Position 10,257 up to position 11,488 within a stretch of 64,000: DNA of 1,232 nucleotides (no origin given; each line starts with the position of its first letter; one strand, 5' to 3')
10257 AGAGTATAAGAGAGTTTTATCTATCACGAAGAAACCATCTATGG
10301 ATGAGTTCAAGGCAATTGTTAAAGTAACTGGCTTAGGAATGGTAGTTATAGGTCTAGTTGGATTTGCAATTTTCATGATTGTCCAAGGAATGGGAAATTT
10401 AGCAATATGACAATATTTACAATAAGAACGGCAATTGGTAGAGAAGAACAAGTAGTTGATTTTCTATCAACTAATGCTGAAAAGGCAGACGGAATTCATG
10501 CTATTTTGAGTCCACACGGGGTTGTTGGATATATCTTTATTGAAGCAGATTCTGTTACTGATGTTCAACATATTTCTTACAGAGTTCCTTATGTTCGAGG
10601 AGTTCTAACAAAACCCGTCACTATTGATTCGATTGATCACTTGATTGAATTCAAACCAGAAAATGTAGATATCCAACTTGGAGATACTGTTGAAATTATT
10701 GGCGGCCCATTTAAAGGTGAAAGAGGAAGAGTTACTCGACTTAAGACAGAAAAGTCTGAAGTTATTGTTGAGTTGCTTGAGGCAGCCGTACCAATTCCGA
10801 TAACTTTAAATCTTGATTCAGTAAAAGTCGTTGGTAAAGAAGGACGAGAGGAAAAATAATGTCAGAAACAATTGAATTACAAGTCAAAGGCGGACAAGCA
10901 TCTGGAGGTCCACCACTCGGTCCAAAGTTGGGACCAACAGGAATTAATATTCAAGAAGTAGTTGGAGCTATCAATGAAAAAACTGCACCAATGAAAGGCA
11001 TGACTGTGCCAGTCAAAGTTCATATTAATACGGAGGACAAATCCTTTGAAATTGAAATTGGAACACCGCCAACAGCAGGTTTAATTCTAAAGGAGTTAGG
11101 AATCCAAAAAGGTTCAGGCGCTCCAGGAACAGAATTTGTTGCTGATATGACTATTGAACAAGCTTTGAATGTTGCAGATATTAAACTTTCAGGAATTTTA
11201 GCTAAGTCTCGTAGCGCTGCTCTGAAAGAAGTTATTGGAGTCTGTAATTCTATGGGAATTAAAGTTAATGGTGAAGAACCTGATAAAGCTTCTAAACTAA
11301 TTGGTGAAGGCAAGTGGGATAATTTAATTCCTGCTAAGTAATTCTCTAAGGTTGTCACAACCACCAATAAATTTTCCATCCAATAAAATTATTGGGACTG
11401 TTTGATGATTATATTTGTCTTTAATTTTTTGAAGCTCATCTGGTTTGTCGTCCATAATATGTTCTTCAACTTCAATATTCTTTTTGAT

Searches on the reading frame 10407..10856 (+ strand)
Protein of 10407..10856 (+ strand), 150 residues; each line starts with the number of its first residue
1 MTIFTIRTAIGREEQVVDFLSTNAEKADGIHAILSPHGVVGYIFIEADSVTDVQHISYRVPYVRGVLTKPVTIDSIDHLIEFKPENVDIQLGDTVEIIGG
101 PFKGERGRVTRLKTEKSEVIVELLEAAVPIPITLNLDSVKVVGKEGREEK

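Call 61: search_protein_families(library=pfam, proteins=[window:10407-10856:+], max_evalue=0.001)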
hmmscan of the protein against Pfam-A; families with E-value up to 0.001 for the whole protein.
window:10407-10856:+ (150 aa): 3 families
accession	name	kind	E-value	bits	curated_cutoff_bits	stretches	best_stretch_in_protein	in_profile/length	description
PF03439.18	Spt5-NGN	-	2.5e-14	53.4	22.4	1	3-80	2-84/84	Early transcription elongation factor of RNA pol II, NGN section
PF00467.35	KOW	-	1.5e-07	31.4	22.3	1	92-122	2-32/32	KOW motif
PF23291.1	KOW4_SPT5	-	0.00024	21.4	27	1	87-110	7-30/55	Transcription elongation factor SPT5, fourth KOW domain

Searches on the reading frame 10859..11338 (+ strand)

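Call 61: search_protein_families(library=pfam, proteins=[window:10859-11338:+], max_evalue=0.001)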
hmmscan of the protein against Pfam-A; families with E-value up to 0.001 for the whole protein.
window:10859-11338:+ (160 aa): 2 families
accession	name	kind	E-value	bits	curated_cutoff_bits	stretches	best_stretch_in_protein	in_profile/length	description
PF03946.19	Ribosomal_L11_N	-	2.2e-23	82.2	32.9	1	5-63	1-58/58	Ribosomal protein L11, N-terminal domain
PF00298.24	Ribosomal_L11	-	2.5e-18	66.7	21.4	1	69-136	2-69/69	Ribosomal protein L11, RNA binding domain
